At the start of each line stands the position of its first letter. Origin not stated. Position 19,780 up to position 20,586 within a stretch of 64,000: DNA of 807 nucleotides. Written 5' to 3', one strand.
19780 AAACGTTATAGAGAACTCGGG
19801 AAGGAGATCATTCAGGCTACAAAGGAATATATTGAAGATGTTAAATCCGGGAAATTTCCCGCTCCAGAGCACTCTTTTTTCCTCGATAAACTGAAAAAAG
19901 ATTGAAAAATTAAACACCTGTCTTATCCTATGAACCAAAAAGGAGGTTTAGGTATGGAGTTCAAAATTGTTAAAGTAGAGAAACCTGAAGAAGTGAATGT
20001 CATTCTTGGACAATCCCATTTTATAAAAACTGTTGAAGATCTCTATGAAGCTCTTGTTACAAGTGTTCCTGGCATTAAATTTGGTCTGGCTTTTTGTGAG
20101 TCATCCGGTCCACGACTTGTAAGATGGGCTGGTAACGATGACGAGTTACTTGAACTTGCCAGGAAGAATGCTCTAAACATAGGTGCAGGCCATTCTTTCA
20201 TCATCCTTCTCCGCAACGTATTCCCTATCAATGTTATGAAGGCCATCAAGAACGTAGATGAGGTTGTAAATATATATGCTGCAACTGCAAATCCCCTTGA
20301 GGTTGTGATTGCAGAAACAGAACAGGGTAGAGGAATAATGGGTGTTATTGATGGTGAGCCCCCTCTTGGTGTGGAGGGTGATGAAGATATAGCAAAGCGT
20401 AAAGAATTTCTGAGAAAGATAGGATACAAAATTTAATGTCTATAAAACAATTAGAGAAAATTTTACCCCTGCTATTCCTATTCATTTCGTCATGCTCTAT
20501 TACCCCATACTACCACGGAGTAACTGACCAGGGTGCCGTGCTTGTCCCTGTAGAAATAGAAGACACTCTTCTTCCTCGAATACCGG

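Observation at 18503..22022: ETF-alpha-domain-I-only protein translationally coupled to panB, a PF04008-like protein and an MltD-like transglycosylase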

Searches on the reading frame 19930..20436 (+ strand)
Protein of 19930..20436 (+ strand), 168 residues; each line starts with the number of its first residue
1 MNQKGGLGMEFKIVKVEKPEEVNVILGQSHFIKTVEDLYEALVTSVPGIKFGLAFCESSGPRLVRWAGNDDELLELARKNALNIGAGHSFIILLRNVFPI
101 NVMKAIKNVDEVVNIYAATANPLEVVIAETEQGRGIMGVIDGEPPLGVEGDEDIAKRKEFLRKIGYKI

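Call 3: search_protein_families(library=pfam, proteins=[window:19930-20436:+], max_evalue=0.1)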
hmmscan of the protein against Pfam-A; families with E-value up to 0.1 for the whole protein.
window:19930-20436:+ (168 aa): 1 family
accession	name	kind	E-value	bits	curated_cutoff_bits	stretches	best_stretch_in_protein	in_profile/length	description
PF04008.19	Adenosine_kin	-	3.7e-78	261.1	25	1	14-167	1-154/154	Adenosine specific kinase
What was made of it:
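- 19954..20436 (+): PF04008 protein ('adenosine-specific kinase' family), 160 aa. GGAGG at 19942-19946 precedes the ATG. 261 bits over the full profile (call 3).
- Checked: The PF04008 protein at 19954-20436 scores 261 bits over profile 1-154/154 (call 3).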

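Call 4: search_protein_families(library=ncbifam, proteins=[window:19930-20436:+], max_evalue=0.1)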
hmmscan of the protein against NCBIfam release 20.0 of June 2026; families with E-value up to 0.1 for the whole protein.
window:19930-20436:+ (168 aa): 0 families

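Call 36: find_homologous_proteins(query=window:19954-20436:+, max_evalue=1e-10)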
Query window:19954-20436:+ (160 aa): 8000 proteins with E <= 1e-10 among 8000 candidates; the best 120 are listed.
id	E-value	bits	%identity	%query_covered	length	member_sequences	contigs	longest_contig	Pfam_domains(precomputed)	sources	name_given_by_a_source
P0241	4.4e-98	343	100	100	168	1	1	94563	PF04008.20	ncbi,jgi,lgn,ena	-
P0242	1.1e-96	339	98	100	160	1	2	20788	PF04008.20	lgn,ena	-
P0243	3.2e-96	337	96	100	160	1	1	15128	PF04008.20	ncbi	-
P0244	3.7e-94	331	94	100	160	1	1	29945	PF04008.20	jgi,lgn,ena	-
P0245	1.8e-93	328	94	100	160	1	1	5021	PF04008.20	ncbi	-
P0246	4.9e-90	317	89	100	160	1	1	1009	PF04008.20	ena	-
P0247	1.3e-89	316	89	100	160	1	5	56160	PF04008.20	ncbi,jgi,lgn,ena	-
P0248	3.4e-89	314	89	100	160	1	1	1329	PF04008.20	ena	-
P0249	4.6e-89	314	89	100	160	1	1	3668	PF04008.20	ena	-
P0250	6.9e-89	313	89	100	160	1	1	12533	PF04008.20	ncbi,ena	-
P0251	7.7e-89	313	89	99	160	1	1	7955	PF04008.20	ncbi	-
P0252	1.6e-88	312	87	100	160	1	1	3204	PF04008.20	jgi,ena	-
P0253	1.6e-87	309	86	99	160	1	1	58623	PF04008.20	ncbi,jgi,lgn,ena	-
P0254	1.2e-85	303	84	99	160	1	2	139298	PF04008.20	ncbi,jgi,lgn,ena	-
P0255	5.3e-80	285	76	100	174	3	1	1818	PF04008.20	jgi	-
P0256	1.6e-78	280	83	99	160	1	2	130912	PF04008.20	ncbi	-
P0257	3.4e-78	279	74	100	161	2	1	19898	PF04008.20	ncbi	-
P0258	2.5e-77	276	73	100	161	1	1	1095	PF04008.20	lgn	-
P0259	2.1e-76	273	73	100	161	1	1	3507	PF04008.20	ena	-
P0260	3.3e-75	269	76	100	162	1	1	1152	PF04008.20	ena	-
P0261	7.5e-75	268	75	100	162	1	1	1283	PF04008.20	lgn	-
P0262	1.4e-74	267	75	100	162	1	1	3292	PF04008.20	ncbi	-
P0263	1.2e-73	264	73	100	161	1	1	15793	PF04008.20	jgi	-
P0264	1.9e-73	263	73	100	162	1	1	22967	PF04008.20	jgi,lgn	jgi:hypothetical protein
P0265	2.0e-73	263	71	100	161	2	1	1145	PF04008.20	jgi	-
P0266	2.5e-73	263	71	100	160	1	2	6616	PF04008.20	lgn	-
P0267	3.5e-73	262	69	99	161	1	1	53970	PF04008.20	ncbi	-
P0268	3.5e-73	262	72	100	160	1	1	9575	PF04008.20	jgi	jgi:uncharacterized protein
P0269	4.1e-73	262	76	96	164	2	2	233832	PF04008.20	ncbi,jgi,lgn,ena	-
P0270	4.2e-73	262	73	100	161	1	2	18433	PF04008.20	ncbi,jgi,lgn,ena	-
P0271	6.2e-73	262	73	99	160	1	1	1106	PF04008.20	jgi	jgi:hypothetical protein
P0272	7.2e-73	261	75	99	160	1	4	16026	PF04008.20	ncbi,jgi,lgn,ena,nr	ncbi:MAG: adenosine-specific kinase [Candidatus Hydrothermae bacterium]|nr:adenosine-specific kinase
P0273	7.7e-73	261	75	99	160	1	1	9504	PF04008.20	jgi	-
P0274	9.9e-73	261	74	99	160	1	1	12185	PF04008.20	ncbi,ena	-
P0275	9.9e-73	261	74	99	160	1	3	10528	PF04008.20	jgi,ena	-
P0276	1.1e-72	261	74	99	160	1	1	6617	PF04008.20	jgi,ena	-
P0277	1.6e-72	260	72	99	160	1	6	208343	PF04008.20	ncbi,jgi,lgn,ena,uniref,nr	ncbi:hypothetical protein JGI3_01704 [Candidatus Kryptobacter tengchongensis]|uniref:Adenosine monop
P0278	1.8e-72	260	74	99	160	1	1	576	PF04008.20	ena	-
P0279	2.5e-72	260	71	100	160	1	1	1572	PF04008.20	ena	-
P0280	2.6e-72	260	71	100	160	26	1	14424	PF04008.20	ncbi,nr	ncbi:adenosine-specific kinase [bacterium]|nr:adenosine-specific kinase [bacterium]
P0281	2.9e-72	259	70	100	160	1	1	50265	PF04008.20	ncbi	-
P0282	4.0e-72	259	74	99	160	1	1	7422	PF04008.20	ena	-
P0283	4.5e-72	259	74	99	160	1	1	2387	PF04008.20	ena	-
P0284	4.8e-72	259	71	100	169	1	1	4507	PF04008.20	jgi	-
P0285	4.8e-72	259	72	100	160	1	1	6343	PF04008.20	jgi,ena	-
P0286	5.1e-72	259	71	100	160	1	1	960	PF04008.20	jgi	jgi:adenosine/AMP kinase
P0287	5.5e-72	259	74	99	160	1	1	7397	PF04008.20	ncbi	-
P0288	5.7e-72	258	69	100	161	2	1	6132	PF04008.20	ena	-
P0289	6.2e-72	258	69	100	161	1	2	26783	PF04008.20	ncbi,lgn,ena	-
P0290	6.7e-72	258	71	100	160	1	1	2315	PF04008.20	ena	-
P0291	7.8e-72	258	73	99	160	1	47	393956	PF04008.20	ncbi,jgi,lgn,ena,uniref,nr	ncbi:hypothetical protein JGI7_02079 [Candidatus Kryptonium thompsonii]|uniref:Adenosine monophospha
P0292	1.0e-71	258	71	100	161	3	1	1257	PF04008.20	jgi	jgi:adenosine/AMP kinase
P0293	1.1e-71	258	74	99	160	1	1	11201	PF04008.20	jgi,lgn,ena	-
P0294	1.1e-71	258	73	99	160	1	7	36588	PF04008.20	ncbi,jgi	jgi:adenosine/AMP kinase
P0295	1.1e-71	258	73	99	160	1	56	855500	PF04008.20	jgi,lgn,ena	jgi:adenosine/AMP kinase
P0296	1.2e-71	257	70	100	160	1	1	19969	PF04008.20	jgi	jgi:adenosine/AMP kinase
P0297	1.2e-71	257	72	100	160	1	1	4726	PF04008.20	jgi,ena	-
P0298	1.3e-71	257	73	100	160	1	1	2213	PF04008.20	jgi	-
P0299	1.3e-71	257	74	99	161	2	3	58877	PF04008.20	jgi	-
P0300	1.4e-71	257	71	100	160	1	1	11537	PF04008.20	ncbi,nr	ncbi:MAG: adenosine-specific kinase [Gemmatimonadetes bacterium]|nr:adenosine-specific kinase [Gemma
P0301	1.4e-71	257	72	100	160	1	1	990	PF04008.20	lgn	-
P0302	1.5e-71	257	72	99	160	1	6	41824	PF04008.20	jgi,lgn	jgi:adenosine/AMP kinase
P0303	1.6e-71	257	73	99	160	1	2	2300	PF04008.20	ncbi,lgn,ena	-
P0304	1.6e-71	257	74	100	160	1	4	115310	PF04008.20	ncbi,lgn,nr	ncbi:MAG: adenosine-specific kinase [Armatimonadota bacterium]|nr:adenosine-specific kinase [Armatim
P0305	1.7e-71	257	69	100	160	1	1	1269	PF04008.20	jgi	jgi:uncharacterized protein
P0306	1.8e-71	257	71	99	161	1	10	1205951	PF04008.20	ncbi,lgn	ncbi:MAG: adenosine-specific kinase [candidate division WOR-3 bacterium]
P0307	2.1e-71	257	72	99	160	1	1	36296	PF04008.20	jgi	-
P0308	2.1e-71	257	72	99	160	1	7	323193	PF04008.20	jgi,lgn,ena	-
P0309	2.1e-71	257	74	99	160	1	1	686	PF04008.20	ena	-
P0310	2.1e-71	257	72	99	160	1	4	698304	PF04008.20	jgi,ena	-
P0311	2.1e-71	257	72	99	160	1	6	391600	PF04008.20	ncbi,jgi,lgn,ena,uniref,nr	ncbi:hypothetical protein JGI1_01431 [Candidatus Thermokryptus mobilis]|uniref:Adenosine monophospha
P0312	2.2e-71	257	74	99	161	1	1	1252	PF04008.20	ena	-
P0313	2.3e-71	257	73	99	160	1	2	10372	PF04008.20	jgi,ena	-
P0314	2.4e-71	256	72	99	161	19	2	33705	PF04008.20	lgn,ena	-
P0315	2.5e-71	256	70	100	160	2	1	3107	PF04008.20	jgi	-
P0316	2.5e-71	256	70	99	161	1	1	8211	PF04008.20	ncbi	-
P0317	2.5e-71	256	73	100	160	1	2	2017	PF04008.20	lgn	-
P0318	2.7e-71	256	71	100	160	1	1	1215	PF04008.20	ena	-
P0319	2.8e-71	256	69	100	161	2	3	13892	PF04008.20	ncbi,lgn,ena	-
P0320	2.9e-71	256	72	99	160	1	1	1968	PF04008.20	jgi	jgi:adenosine/AMP kinase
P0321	2.9e-71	256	72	99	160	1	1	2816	PF04008.20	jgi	jgi:adenosine/AMP kinase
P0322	3.0e-71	256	73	99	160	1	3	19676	PF04008.20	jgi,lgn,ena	-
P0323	3.0e-71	256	72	99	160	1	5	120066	PF04008.20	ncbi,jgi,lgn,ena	-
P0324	3.0e-71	256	73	99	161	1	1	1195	PF04008.20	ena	-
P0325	3.0e-71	256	72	99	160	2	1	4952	PF04008.20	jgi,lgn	-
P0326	3.2e-71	256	69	100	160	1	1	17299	PF04008.20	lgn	-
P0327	3.3e-71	256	72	100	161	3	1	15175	PF04008.20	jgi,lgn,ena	-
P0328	3.4e-71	256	71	99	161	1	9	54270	PF04008.20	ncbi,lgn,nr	ncbi:MAG: adenosine-specific kinase [bacterium]|nr:adenosine-specific kinase [bacterium]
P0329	3.4e-71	256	73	100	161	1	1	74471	PF04008.20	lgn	-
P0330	3.6e-71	256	71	100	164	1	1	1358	PF04008.20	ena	-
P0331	3.7e-71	256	71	100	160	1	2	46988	PF04008.20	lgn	-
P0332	4.0e-71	256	72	99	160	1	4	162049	PF04008.20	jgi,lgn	jgi:hypothetical protein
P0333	4.0e-71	256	72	99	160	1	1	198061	PF04008.20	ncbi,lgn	-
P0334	4.1e-71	256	72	99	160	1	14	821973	PF04008.20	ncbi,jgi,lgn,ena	jgi:adenosine/AMP kinase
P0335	4.1e-71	256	71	99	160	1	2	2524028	PF04008.20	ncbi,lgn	-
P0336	4.1e-71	256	71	99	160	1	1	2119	PF04008.20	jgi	-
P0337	4.5e-71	256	73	100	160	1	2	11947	PF04008.20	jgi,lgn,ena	-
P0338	4.7e-71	256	70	100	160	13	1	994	PF04008.20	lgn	-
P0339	5.0e-71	255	73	100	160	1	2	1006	PF04008.20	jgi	jgi:adenosine/AMP kinase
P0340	5.6e-71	255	73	99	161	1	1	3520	PF04008.20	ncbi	-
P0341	5.7e-71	255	72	99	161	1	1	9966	PF04008.20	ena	-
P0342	5.8e-71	255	70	99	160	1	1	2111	PF04008.20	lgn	-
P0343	5.9e-71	255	73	99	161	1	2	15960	PF04008.20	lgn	-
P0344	5.9e-71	255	71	100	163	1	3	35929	PF04008.20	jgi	jgi:hypothetical protein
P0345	6.9e-71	255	70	100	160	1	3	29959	PF04008.20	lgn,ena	-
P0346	7.5e-71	255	72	99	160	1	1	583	PF04008.20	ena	-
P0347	7.7e-71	255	72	99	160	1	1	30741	PF04008.20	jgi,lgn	jgi:adenosine/AMP kinase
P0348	8.1e-71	255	72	99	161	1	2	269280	PF04008.20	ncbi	-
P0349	8.2e-71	255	71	100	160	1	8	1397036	PF04008.20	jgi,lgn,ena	jgi:adenosine/AMP kinase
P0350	8.6e-71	255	71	100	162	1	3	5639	PF04008.20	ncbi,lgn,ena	-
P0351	8.8e-71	255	73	100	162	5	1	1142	PF04008.20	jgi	-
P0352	9.2e-71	255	71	100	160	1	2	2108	PF04008.20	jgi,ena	-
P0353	1.0e-70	254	71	100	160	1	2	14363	PF04008.20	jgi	-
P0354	1.1e-70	254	70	99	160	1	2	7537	PF04008.20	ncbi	-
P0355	1.1e-70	254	72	99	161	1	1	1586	PF04008.20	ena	-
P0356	1.1e-70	254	71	100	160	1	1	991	PF04008.20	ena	-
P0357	1.1e-70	254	71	100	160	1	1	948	PF04008.20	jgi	-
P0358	1.1e-70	254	73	100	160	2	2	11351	PF04008.20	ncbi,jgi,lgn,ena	-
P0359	1.2e-70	254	71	100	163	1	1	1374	PF04008.20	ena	-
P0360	1.2e-70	254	71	100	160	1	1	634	PF04008.20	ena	-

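Call 38: find_encoding_contigs(protein=P0256, flank=8000, max_places=2)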
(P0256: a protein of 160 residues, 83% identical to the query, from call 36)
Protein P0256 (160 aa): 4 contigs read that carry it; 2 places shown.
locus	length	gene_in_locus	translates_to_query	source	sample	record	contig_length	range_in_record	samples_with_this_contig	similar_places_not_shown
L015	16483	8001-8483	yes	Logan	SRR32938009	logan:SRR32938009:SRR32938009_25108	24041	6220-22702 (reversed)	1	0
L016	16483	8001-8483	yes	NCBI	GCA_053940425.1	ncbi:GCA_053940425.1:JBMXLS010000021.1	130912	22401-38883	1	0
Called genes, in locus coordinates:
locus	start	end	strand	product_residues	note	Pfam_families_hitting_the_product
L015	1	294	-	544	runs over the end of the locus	?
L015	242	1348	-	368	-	PF08240:ADH_N, PF00107:ADH_zinc_N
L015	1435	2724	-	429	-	PF01029:NusB, PF22458:RsmF-B_ferredox, PF01189:Methyltr_RsmB-F, PF13847:Methyltransf_31 (weak)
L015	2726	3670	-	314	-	PF06103:DUF948 (faint), PF02646:RmuC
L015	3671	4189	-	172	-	PF00702:Hydrolase (faint), PF08645:PNK3P, PF13419:HAD_2 (weak), PF13242:Hydrolase_like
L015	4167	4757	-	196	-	PF01725:Ham1p_like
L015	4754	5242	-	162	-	PF05036:SPOR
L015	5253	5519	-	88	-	PF01197:Ribosomal_L31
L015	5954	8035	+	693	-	PF01520:Amidase_3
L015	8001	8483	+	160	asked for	PF04008:Adenosine_kin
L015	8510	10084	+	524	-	PF01464:SLT, PF23577:LysM_RLK (faint), PF23457:LysM2_NFP (faint), PF01476:LysM, PF23446:LysM1_NFP_LYK (faint), PF23472:LysM2_CERK1_LYK3_4_5 (faint), PF23473:LysM3_LYK4_5 (faint), PF01476:LysM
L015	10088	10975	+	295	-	PF00288:GHMP_kinases_N, PF08544:GHMP_kinases_C (weak)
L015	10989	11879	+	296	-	PF00480:ROK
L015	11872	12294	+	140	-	PF03652:RuvX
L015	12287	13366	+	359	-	PF02618:YceG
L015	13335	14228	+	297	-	PF02091:tRNA-synt_2e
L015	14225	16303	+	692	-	PF02092:tRNA_synt_2f, PF05746:DALR_1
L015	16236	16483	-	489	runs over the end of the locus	PF01943:Polysacc_synt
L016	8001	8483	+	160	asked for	PF04008:Adenosine_kin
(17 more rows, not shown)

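Call 39: find_encoding_contigs(protein=P0306, flank=8000, max_places=2)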
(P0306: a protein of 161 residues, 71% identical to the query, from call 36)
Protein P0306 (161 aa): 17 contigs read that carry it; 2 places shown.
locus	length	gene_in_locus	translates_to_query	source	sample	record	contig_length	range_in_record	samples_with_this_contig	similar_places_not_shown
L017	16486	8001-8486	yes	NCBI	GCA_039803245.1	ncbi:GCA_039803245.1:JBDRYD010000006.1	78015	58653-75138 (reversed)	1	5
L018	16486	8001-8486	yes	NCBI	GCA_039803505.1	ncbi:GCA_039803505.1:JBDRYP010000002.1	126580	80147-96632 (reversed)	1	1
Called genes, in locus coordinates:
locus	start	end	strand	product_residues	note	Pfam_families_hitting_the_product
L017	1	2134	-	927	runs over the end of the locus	PF00133:tRNA-synt_1, PF01406:tRNA-synt_1e (faint), PF09334:tRNA-synt_1g, PF01921:tRNA-synt_1f (weak), PF08264:Anticodon_1, PF06827:zf-FPG_IleRS (weak)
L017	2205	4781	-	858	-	PF05547:Peptidase_M6, PF18962:Por_Secre_tail (weak)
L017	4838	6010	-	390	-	PF13487:HD_5, PF01966:HD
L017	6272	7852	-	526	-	PF00515:TPR_1 (faint), PF07719:TPR_2 (faint), PF13428:TPR_14 (faint), PF13432:TPR_16 (faint), PF14559:TPR_19 (faint)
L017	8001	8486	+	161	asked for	PF04008:Adenosine_kin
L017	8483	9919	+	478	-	PF01464:SLT, PF01476:LysM, PF23446:LysM1_NFP_LYK (faint), PF23473:LysM3_LYK4_5 (faint), PF01476:LysM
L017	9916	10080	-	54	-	PF00301:Rubredoxin, PF21349:RUBY_RBDX (faint)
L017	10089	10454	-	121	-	PF13501:SoxY, PF01880:Desulfoferrodox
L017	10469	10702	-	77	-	PF14947:HTH_45 (weak)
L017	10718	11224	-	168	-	PF02915:Rubrerythrin, PF21349:RUBY_RBDX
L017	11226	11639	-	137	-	PF02915:Rubrerythrin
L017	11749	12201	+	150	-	PF00293:NUDIX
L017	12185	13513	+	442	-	PF00512:HisKA, PF02518:HATPase_c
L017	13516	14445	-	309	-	PF00535:Glycos_transf_2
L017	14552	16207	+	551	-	PF07837:FTCD_N, PF02971:FTCD, PF04961:FTCD_C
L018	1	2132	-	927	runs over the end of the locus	PF00133:tRNA-synt_1, PF01406:tRNA-synt_1e (faint), PF09334:tRNA-synt_1g, PF01921:tRNA-synt_1f (weak), PF08264:Anticodon_1, PF06827:zf-FPG_IleRS (weak)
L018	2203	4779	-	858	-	PF05547:Peptidase_M6, PF18962:Por_Secre_tail (weak)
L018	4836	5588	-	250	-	PF13487:HD_5, PF01966:HD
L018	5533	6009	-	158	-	-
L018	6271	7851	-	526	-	PF00515:TPR_1 (faint), PF07719:TPR_2 (faint), PF13428:TPR_14 (faint), PF13432:TPR_16 (faint), PF14559:TPR_19 (faint)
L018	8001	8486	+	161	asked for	PF04008:Adenosine_kin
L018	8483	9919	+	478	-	PF01464:SLT, PF01476:LysM, PF23446:LysM1_NFP_LYK (faint), PF23473:LysM3_LYK4_5 (faint), PF01476:LysM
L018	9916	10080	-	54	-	PF00301:Rubredoxin, PF21349:RUBY_RBDX (faint)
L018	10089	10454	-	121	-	PF13501:SoxY (weak), PF01880:Desulfoferrodox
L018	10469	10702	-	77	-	PF14947:HTH_45 (weak)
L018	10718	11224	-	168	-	PF02915:Rubrerythrin, PF21349:RUBY_RBDX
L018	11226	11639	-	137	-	PF02915:Rubrerythrin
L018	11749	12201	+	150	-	PF00293:NUDIX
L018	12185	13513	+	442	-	PF00512:HisKA, PF02518:HATPase_c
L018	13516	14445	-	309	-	PF00535:Glycos_transf_2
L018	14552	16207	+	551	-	PF07837:FTCD_N, PF02971:FTCD, PF04961:FTCD_C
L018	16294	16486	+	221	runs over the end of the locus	PF20582:UPF0758_N, PF04002:RadC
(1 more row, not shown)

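Call 43: find_encoding_contigs(protein=P0277, flank=5000, max_places=1)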
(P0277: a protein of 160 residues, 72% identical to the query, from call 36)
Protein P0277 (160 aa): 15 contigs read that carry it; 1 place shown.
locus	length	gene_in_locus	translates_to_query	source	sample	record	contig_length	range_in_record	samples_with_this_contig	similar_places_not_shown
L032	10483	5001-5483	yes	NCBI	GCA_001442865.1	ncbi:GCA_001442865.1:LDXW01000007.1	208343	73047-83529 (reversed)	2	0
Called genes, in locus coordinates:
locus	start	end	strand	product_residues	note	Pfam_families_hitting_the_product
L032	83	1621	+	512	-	PF00117:GATase, PF07722:Peptidase_C26, PF02540:NAD_synthase (weak), PF00958:GMP_synt_C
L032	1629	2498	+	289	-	PF25063:ARM_TT21_C (weak), PF14559:TPR_19 (weak), PF00515:TPR_1, PF07719:TPR_2, PF13432:TPR_16, PF14559:TPR_19, PF13432:TPR_16, PF13424:TPR_12 (weak), +22 more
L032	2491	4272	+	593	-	PF13458:Peripla_BP_6, PF01094:ANF_receptor, PF13458:Peripla_BP_6 (weak)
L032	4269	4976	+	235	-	PF20582:UPF0758_N, PF04002:RadC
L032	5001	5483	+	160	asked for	PF04008:Adenosine_kin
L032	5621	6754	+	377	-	PF08239:SH3_3, PF18348:SH3_16, PF00877:NLPC_P60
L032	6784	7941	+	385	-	PF05684:DUF819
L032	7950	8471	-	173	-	PF02357:NusG, PF00467:KOW (weak), PF23284:KOW2_Spt5 (weak)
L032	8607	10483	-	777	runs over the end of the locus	PF02706:Wzz, PF13807:GNVR, PF01656:CbiA, PF10609:ParA, PF13614:AAA_31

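Call 44: find_encoding_contigs(protein=P0304, flank=5000, max_places=1)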
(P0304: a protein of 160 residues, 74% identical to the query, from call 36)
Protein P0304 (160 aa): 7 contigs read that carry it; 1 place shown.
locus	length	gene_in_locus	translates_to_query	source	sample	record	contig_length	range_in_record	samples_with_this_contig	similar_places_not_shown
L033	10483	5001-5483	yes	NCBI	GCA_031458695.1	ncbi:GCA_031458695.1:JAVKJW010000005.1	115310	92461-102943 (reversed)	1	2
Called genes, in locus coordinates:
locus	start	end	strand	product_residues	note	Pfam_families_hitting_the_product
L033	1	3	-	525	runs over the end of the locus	PF00174:Oxidored_molyb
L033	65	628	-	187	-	PF00174:Oxidored_molyb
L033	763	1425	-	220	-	-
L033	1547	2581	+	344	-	PF01208:URO-D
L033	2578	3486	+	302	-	PF00762:Ferrochelatase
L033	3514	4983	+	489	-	PF00890:FAD_binding_2 (faint), PF01266:DAO (weak), PF01593:Amino_oxidase, PF13450:NAD_binding_8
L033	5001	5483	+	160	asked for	PF04008:Adenosine_kin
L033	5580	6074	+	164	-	-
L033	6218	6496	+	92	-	-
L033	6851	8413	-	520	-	-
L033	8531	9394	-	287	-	PF00528:BPD_transp_1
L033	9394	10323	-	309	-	PF00528:BPD_transp_1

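Call 45: find_encoding_contigs(protein=P0269, flank=5000, max_places=1)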
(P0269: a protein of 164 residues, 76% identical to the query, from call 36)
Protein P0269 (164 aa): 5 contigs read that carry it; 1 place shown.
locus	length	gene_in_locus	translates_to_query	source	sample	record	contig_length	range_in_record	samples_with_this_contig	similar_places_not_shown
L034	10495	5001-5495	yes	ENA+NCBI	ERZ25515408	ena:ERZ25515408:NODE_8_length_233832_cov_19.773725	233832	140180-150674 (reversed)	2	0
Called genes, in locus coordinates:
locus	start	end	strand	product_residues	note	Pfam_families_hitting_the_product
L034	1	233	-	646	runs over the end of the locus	PF07494:Reg_prop (faint), PF24684:Vgb_lyase (weak), PF18962:Por_Secre_tail (faint)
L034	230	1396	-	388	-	PF01979:Amidohydro_1, PF07969:Amidohydro_3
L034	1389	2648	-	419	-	PF08245:Mur_ligase_M, PF02875:Mur_ligase_C, PF27239:FOL3_C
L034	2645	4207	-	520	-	PF05036:SPOR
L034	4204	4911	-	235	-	PF03740:PdxJ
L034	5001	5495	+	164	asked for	PF04008:Adenosine_kin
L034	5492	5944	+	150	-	PF18498:DUF5618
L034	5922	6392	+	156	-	PF18498:DUF5618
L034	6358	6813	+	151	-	PF18498:DUF5618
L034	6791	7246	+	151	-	PF18498:DUF5618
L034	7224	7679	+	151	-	PF18498:DUF5618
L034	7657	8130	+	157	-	PF18498:DUF5618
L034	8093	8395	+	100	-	PF11950:DUF3467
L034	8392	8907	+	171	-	PF00364:Biotin_lipoyl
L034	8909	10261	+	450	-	PF00289:Biotin_carb_N, PF02655:ATP-grasp_3 (weak), PF08443:RimK (weak), PF01071:GARS_A (weak), PF02222:ATP-grasp, PF02786:CPSase_L_D2, PF07478:Dala_Dala_lig_C, PF02785:Biotin_carb_C, +1 more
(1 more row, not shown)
